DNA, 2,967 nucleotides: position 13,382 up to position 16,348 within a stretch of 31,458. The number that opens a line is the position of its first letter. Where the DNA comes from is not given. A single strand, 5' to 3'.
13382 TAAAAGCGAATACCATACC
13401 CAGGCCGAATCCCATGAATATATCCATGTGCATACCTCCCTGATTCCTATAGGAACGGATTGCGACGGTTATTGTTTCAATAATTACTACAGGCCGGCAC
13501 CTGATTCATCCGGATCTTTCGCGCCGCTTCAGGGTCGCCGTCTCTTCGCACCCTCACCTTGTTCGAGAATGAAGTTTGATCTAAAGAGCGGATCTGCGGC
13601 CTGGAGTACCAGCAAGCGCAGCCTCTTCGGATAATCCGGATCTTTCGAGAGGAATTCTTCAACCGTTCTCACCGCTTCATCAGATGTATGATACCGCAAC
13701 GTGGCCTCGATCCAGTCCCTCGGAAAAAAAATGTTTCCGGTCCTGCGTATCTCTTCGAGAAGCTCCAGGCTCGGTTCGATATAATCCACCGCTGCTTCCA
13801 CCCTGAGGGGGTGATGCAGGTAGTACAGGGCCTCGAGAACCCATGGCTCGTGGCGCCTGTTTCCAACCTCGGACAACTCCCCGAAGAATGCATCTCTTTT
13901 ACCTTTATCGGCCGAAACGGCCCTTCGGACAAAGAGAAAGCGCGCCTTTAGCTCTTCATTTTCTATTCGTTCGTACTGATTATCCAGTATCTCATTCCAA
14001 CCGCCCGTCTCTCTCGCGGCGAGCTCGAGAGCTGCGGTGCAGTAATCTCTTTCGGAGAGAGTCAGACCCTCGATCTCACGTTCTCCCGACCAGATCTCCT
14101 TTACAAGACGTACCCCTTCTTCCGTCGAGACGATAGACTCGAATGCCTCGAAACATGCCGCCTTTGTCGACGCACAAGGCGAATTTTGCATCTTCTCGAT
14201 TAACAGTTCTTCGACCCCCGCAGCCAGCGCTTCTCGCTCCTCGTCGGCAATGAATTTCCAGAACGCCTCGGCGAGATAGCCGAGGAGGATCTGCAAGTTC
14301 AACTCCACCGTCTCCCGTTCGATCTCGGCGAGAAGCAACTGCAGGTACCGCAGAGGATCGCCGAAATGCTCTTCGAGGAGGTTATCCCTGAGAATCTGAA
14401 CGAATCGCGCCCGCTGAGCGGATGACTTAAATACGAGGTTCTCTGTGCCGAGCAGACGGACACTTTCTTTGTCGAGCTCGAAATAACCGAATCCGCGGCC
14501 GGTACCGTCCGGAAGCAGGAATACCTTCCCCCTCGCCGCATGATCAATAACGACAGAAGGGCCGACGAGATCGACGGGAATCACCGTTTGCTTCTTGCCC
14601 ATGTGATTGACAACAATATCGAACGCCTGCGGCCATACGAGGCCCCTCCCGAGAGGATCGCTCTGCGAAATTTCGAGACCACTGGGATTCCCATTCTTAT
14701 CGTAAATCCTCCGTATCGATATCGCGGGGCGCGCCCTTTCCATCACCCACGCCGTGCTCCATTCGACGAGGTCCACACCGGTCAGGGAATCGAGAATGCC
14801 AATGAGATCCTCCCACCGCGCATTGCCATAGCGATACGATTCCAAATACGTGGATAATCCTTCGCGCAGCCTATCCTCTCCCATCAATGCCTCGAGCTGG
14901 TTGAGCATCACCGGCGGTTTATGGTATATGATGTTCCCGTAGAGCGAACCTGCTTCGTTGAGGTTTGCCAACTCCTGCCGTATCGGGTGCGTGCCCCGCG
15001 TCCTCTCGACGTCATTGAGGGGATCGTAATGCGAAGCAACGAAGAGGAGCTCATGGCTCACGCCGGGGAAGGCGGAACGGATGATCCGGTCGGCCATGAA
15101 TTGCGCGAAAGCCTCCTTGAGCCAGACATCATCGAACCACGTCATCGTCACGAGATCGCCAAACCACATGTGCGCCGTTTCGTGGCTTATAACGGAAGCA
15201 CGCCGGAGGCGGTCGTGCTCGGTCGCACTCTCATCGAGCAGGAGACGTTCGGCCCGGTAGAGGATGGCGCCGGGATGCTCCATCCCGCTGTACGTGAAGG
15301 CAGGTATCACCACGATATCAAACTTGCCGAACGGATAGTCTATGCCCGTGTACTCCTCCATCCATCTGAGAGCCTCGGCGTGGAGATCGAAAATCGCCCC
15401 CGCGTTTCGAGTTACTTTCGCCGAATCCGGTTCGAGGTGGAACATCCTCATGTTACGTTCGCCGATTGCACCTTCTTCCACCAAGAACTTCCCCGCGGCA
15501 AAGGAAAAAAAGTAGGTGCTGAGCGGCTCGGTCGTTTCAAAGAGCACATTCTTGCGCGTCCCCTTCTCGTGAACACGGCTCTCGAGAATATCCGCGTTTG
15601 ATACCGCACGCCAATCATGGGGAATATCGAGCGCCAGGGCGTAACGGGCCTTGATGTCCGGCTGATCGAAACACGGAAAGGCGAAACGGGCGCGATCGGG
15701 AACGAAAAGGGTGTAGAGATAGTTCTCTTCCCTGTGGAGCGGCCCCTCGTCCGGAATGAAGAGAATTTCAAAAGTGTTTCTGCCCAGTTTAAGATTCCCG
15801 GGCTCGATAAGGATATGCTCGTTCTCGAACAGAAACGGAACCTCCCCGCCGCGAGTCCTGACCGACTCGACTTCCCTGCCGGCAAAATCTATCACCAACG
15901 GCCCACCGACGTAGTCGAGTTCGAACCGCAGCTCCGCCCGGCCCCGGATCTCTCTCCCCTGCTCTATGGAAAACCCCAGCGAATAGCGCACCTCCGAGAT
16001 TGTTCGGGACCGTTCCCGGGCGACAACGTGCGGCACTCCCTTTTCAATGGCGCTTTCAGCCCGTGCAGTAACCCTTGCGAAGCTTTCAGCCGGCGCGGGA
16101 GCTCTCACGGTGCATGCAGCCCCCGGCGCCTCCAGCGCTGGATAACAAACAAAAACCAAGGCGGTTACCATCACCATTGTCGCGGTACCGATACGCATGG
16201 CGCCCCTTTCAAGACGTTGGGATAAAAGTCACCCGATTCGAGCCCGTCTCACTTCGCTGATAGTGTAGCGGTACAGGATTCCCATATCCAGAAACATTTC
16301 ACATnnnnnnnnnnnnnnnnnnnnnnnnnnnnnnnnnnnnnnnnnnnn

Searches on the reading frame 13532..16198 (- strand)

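Call 28: search_protein_families(library=pfam, proteins=[window:13532-16198:-], max_evalue=0.001)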
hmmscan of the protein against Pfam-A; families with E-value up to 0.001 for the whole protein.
window:13532-16198:- (889 aa): 3 families
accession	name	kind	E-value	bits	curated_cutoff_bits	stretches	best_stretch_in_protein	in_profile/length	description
PF01433.26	Peptidase_M1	-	1e-51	176.1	27.7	1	271-480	4-214/218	Peptidase family M1 domain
PF17900.6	Peptidase_M1_N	-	2e-13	51.3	25.8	1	159-229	116-185/186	Peptidase M1 N-terminal domain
PF11838.14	ERAP1_C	-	0.00013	22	38.2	1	568-869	9-314/318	ERAP1-like C-terminal domain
